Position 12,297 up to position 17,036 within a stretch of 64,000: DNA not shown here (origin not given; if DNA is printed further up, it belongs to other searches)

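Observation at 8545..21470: T7SS-like EssC + WXG100 genes translationally fused into a MoxR-DUF58-transglutaminase-like operon, with no recognisable canonical T7SS membrane components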

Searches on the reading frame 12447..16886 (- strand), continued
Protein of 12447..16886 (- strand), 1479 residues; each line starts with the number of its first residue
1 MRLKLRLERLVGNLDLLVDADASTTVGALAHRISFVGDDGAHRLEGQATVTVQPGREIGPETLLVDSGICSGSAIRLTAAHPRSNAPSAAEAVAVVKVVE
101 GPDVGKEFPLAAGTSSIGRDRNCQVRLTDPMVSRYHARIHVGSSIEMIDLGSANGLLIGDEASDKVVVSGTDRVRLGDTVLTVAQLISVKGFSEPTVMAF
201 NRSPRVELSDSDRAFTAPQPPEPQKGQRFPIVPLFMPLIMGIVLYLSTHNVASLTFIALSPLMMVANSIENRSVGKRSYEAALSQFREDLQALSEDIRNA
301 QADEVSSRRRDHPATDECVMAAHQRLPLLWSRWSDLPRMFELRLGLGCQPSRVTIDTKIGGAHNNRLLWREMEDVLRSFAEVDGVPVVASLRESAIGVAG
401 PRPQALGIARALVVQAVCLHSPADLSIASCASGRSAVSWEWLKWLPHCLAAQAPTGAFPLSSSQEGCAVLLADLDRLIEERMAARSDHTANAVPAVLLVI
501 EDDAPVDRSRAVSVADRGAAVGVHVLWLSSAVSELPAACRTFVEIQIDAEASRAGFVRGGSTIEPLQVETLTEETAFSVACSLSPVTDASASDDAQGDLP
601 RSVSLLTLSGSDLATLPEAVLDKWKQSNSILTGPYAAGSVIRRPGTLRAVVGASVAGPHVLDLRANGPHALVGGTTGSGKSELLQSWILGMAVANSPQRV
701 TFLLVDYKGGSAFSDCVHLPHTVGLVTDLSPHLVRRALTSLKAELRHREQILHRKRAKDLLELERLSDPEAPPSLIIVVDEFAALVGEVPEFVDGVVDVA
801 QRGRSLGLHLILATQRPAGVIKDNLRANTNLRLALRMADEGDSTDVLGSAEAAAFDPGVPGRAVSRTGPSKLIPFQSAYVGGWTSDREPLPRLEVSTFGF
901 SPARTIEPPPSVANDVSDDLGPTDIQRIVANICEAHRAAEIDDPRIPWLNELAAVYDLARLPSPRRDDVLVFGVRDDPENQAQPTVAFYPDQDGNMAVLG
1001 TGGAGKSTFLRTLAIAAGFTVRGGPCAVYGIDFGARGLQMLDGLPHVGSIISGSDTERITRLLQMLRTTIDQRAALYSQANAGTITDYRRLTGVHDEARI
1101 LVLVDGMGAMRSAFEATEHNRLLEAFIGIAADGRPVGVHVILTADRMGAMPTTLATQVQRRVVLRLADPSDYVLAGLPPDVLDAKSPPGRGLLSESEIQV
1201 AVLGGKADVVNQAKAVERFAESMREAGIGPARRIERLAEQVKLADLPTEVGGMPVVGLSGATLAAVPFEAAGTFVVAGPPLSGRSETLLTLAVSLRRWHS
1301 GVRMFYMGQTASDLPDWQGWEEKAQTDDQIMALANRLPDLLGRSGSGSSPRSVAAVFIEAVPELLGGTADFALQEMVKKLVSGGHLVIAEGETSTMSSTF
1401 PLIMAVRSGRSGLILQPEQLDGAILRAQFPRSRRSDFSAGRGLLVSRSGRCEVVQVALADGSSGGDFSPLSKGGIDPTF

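Call 36: find_encoding_contigs(protein=P0089, flank=10000, max_places=1)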
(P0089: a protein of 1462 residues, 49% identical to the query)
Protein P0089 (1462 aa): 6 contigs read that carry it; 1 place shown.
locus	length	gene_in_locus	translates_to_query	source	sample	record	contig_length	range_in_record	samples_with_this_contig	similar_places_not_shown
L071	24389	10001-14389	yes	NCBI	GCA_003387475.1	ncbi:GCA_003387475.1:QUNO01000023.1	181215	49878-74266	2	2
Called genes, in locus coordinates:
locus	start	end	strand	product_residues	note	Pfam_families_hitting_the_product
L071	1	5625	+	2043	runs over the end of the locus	PF17803:Cadherin_4 (weak), PF17892:Cadherin_5, PF17963:Big_9, PF17892:Cadherin_5 (weak), PF17963:Big_9, PF00041:fn3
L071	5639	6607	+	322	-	PF20030:bpMoxR, PF00158:Sigma54_activat (faint), PF07724:AAA_2 (weak), PF00004:AAA (weak), PF07726:AAA_3, PF07728:AAA_5, PF17863:AAA_lid_2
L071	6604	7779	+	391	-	-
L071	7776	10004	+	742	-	PF11992:TgpA_N (weak), PF01841:Transglut_core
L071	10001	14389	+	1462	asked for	PF00498:FHA, PF16697:Yop-YscD_cpl, PF13401:AAA_22 (faint), PF13191:AAA_16 (faint), PF00004:AAA (faint), PF00005:ABC_tran (faint), PF01580:FtsK_SpoIIIE, PF01580:FtsK_SpoIIIE, +7 more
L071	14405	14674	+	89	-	-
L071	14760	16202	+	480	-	PF13576:Pentapeptide_3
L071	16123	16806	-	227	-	-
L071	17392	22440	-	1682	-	PF13385:Laminin_G_3, PF13472:Lipase_GDSL_2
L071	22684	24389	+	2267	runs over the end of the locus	PF25023:TEN_YD-shell (weak), PF05593:RHS_repeat (weak), PF25023:TEN_YD-shell (weak), PF01079:Hint (weak), PF07591:PT-HINT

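Call 37: find_encoding_contigs(protein=P0023, flank=10000, max_places=1)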
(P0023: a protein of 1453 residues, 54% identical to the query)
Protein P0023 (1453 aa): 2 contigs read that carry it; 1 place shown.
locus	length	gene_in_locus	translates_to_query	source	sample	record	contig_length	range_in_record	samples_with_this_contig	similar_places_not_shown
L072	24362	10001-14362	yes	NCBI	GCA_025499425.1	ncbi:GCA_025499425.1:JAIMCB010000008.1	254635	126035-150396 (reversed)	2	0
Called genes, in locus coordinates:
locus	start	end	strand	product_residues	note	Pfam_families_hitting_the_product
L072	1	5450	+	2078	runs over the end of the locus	PF17892:Cadherin_5 (faint), PF17963:Big_9, PF00041:fn3, PF25059:FN3_DSCAM-DSCAML_C (faint), PF00041:fn3 (weak)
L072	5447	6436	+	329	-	PF20030:bpMoxR, PF07724:AAA_2 (faint), PF07726:AAA_3, PF07728:AAA_5, PF00004:AAA (weak), PF17863:AAA_lid_2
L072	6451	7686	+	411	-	PF01882:DUF58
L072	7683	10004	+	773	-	PF11992:TgpA_N, PF01841:Transglut_core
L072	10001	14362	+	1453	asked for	PF00498:FHA, PF16697:Yop-YscD_cpl, PF25199:nSTAND_NTPase5 (faint), PF01580:FtsK_SpoIIIE, PF13401:AAA_22 (faint), PF13555:AAA_29 (faint), PF01580:FtsK_SpoIIIE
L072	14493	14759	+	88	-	-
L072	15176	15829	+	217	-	-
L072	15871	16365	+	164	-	-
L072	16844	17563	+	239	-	-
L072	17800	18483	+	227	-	PF01520:Amidase_3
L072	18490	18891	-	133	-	PF10825:DUF2752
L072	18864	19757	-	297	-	-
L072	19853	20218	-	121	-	PF13828:DUF4190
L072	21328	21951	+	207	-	-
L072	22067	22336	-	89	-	-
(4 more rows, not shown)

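Call 49: search_protein_families(library=pfam, proteins=[L008:2332-3339:-, L008:3506-4612:-, L008:4788-6683:-, L008:7517-8566:-, L008:8550-9851:-, L008:15392-16702:+, L008:16699-21057:+, L008:22041-22364:+, L008:22367-22801:+, L008:1008-1745:-], max_evalue=0.001)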
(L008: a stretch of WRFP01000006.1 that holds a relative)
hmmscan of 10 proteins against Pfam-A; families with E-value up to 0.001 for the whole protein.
L008:2332-3339:- (335 aa): 1 family
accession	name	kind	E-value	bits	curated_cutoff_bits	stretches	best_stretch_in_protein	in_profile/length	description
PF00877.26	NLPC_P60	-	5.1e-24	84.7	23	1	234-325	1-94/105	NlpC/P60 family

L008:3506-4612:- (368 aa): 2 families
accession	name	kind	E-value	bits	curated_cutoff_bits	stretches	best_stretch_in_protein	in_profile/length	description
PF01551.29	Peptidase_M23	-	6.5e-20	71.6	28.7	1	265-363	2-96/96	Peptidase family M23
PF15960.10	DUF4763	-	0.00042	20.1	30.1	1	46-109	83-146/236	Domain of unknown function (DUF4763)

L008:4788-6683:- (631 aa): 2 families
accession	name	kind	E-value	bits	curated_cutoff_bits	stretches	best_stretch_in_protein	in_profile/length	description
PF02776.23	TPP_enzyme_N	-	2.4e-21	76.1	26.8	1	90-206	4-118/119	Thiamine pyrophosphate enzyme, N-terminal TPP binding domain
PF02775.26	TPP_enzyme_C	-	7.5e-05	23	21.9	1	464-593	17-140/151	Thiamine pyrophosphate enzyme, C-terminal TPP binding domain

L008:7517-8566:- (349 aa): 1 family
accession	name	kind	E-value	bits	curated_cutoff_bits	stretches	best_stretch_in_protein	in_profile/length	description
PF01040.23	UbiA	-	2.1e-24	86.6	34.2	1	47-311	19-231/250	UbiA prenyltransferase family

L008:8550-9851:- (433 aa): 2 families
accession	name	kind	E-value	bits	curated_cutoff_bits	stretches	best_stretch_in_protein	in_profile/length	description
PF00501.34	AMP-binding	-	1e-18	67.8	29.9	1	55-230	153-348/384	AMP-binding enzyme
PF13193.12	AMP-binding_C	-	3.8e-06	28.2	24.5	1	360-416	15-76/76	AMP-binding enzyme C-terminal domain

L008:15392-16702:+ (436 aa): 1 family
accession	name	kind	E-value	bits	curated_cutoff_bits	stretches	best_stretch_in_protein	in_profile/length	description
PF07179.17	SseB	-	0.00014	22.4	21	1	105-209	14-122/124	SseB protein N-terminal domain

L008:16699-21057:+ (1452 aa): 4 families
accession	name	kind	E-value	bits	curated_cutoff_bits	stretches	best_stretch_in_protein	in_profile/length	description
PF05593.20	RHS_repeat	-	4.9e-58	192.9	22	5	653-690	1-38/38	RHS Repeat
PF20148.4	DUF6531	-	2e-17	63.7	24.1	1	357-418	2-63/74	Domain of unknown function (DUF6531)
PF25023.1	TEN_YD-shell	-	2e-07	30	50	0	779-828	109-157/909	Teneurin YD-shell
PF03527.20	RHS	-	0.00023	21.4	27.9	0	1271-1298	3-30/38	RHS protein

L008:22041-22364:+ (107 aa): 1 family
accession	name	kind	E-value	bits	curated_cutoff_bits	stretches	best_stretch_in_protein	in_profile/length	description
PF01527.26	HTH_Tnp_1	-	2.1e-07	31.5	24.1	1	5-89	4-75/75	Transposase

L008:22367-22801:+ (144 aa): 2 families
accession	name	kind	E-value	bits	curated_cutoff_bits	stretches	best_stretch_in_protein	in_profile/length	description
PF13276.12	HTH_21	-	8.5e-19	68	28.1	1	53-107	2-57/60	HTH-like domain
PF13565.12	HTH_32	-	0.00023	22.1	33.7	0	11-42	43-72/73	Homeodomain-like domain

L008:1008-1745:- (245 aa): 1 family
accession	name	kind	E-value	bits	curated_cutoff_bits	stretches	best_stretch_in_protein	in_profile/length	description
PF01553.26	Acyltransferase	-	3.8e-21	75.7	23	1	35-162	5-131/132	Acyltransferase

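Call 50: find_encoding_contigs(protein=P0120, flank=10000, max_places=1)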
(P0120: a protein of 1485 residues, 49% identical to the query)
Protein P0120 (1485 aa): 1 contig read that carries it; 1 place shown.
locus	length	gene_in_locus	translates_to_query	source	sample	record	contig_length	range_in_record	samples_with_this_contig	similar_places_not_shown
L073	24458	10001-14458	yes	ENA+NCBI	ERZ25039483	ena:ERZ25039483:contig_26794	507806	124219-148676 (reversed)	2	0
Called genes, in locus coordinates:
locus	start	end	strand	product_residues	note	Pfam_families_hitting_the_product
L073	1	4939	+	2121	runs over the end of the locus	PF17892:Cadherin_5 (faint), PF17963:Big_9 (weak), PF17803:Cadherin_4 (weak), PF00041:fn3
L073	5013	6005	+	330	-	PF20030:bpMoxR, PF07724:AAA_2 (faint), PF07726:AAA_3, PF07728:AAA_5, PF17863:AAA_lid_2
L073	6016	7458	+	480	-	PF01882:DUF58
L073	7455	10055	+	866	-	PF11992:TgpA_N, PF01841:Transglut_core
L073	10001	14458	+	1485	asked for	PF00498:FHA, PF16697:Yop-YscD_cpl, PF13191:AAA_16 (faint), PF25199:nSTAND_NTPase5 (faint), PF00005:ABC_tran (faint), PF00437:T2SSE (faint), PF01580:FtsK_SpoIIIE, PF01580:FtsK_SpoIIIE, +5 more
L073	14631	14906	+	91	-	PF06013:WXG100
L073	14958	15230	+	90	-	PF06013:WXG100 (weak)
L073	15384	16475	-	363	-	PF01658:Inos-1-P_synth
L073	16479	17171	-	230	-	PF03551:PadR, PF13601:HTH_34 (faint)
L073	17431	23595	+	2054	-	PF13620:CarboxypepD_reg (faint), PF17802:SpaA (faint), PF17210:SdrD_B (weak)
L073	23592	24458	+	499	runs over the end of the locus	PF07731:Cu-oxidase_2 (weak), PF07732:Cu-oxidase_3, PF00394:Cu-oxidase (weak)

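Call 51: find_encoding_contigs(protein=P0052, flank=10000, max_places=1)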
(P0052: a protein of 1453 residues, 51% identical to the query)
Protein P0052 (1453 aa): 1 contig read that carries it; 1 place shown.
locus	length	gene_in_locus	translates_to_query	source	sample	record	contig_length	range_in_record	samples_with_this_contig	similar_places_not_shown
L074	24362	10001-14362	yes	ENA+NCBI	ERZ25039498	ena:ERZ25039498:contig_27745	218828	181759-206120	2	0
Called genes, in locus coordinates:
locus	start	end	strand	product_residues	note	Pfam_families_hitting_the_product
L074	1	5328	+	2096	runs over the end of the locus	PF17892:Cadherin_5 (faint), PF17963:Big_9, PF00041:fn3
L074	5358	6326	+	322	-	PF20030:bpMoxR, PF07724:AAA_2 (faint), PF00004:AAA (weak), PF07726:AAA_3, PF07728:AAA_5, PF17863:AAA_lid_2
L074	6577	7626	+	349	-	PF01882:DUF58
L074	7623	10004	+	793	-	PF11992:TgpA_N (weak), PF01841:Transglut_core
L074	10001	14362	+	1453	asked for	PF00498:FHA, PF16697:Yop-YscD_cpl, PF13191:AAA_16 (faint), PF01580:FtsK_SpoIIIE, PF13401:AAA_22 (faint), PF25199:nSTAND_NTPase5 (faint), PF01580:FtsK_SpoIIIE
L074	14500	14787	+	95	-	-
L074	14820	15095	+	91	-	PF06013:WXG100 (weak)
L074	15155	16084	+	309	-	PF06013:WXG100 (weak)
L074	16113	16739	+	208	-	-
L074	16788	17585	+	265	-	PF13672:PP2C_2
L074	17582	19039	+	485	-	PF00498:FHA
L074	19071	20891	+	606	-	PF00069:Pkinase, PF07714:PK_Tyr_Ser-Thr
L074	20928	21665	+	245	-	-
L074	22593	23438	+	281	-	-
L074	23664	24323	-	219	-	PF20774:InhA-like_VEG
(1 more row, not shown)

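Call 75: search_protein_families(library=pfam, proteins=[L047:1862-3502:+, L047:3523-4419:+, L047:4443-5897:+, L047:6238-6993:+, L047:7121-7954:+, L047:8044-9036:+, L047:9064-9918:+, L047:9968-12874:+, L047:12930-13925:-, L047:15431-16414:+], max_evalue=0.001)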
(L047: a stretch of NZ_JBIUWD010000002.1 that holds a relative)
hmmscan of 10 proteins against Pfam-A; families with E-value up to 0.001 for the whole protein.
L047:1862-3502:+ (546 aa): 3 families
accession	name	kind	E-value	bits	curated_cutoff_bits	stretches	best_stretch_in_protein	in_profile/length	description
PF00006.31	ATP-synt_ab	-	2.7e-77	259.7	29.5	1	153-376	1-213/213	ATP synthase alpha/beta family, nucleotide-binding domain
PF00306.32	ATP-synt_ab_C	-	1.9e-43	148.2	27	1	383-507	1-126/126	ATP synthase alpha/beta chain, C terminal domain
PF02874.29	ATP-synt_ab_N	-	9.3e-14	52.1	20.9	1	31-96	4-69/69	ATP synthase alpha/beta family, beta-barrel domain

L047:3523-4419:+ (298 aa): 1 family
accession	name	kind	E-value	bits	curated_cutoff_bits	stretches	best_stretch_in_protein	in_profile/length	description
PF00231.24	ATP-synt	-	2.6e-87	293.6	39.9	1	5-295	2-285/285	ATP synthase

L047:4443-5897:+ (484 aa): 3 families
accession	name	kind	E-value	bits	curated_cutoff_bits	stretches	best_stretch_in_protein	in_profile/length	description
PF00006.31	ATP-synt_ab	-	4.1e-72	242.7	29.5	1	148-361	1-213/213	ATP synthase alpha/beta family, nucleotide-binding domain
PF22919.1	ATP-synt_VA_C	-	4.9e-19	68.7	24.7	1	367-456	6-98/101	C-terminal domain of V and A type ATP synthase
PF02874.29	ATP-synt_ab_N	-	8.6e-18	65.1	20.9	1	18-89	1-69/69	ATP synthase alpha/beta family, beta-barrel domain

L047:6238-6993:+ (251 aa): 1 family
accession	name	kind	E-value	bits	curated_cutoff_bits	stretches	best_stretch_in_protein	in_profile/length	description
PF03883.20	H2O2_YaaD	-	6.3e-33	114.7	29.6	1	1-216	1-215/236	Peroxide stress protein YaaA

L047:7121-7954:+ (277 aa): 0 families

L047:8044-9036:+ (330 aa): 1 family
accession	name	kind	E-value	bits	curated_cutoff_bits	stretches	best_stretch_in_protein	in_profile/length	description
PF00248.27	Aldo_ket_red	-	1.1e-63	215.5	24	1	22-318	3-288/291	Aldo/keto reductase family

L047:9064-9918:+ (284 aa): 3 families
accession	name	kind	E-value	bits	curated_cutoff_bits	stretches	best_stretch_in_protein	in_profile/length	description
PF13672.11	PP2C_2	-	4e-14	53.1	24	1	47-247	7-199/209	Protein phosphatase 2C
PF07228.17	SpoIIE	-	5.2e-07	30.2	25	1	63-269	7-191/192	Stage II sporulation protein E (SpoIIE)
PF00481.26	PP2C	-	0.00041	20.5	20.3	0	142-261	116-254/255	Protein phosphatase 2C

L047:9968-12874:+ (968 aa): 6 families
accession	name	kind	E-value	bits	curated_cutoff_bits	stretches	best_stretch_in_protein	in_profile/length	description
PF01580.24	FtsK_SpoIIIE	-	2.9e-27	96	24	2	336-443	27-133/221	FtsK/SpoIIIE family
PF25199.1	nSTAND_NTPase5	-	2.8e-08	34.1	34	1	622-723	37-133/145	Novel STAND NTPase 5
PF13401.12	AAA_22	-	4.9e-08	33.8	27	1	350-462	7-97/130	AAA domain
PF13191.12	AAA_16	-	5.8e-08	33.8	32.6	0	343-459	17-144/167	AAA ATPase domain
PF10412.15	TrwB_AAD_bind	-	0.00019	20.9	20.5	0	349-390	16-53/387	Type IV secretion-system coupling protein DNA-binding domain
PF13481.12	AAA_25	-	0.00027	21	27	0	337-468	22-146/195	AAA domain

L047:12930-13925:- (331 aa): 1 family
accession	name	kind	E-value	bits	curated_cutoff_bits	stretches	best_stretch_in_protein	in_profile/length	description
PF06089.17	Asparaginase_II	-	1.1e-103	347.1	25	1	15-326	2-321/322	L-asparaginase II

L047:15431-16414:+ (327 aa): 1 family
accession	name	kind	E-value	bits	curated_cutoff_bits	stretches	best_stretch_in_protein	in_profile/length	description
PF00254.34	FKBP_C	-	3.3e-15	56.6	21.1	1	231-316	5-93/94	FKBP-type peptidyl-prolyl cis-trans isomerase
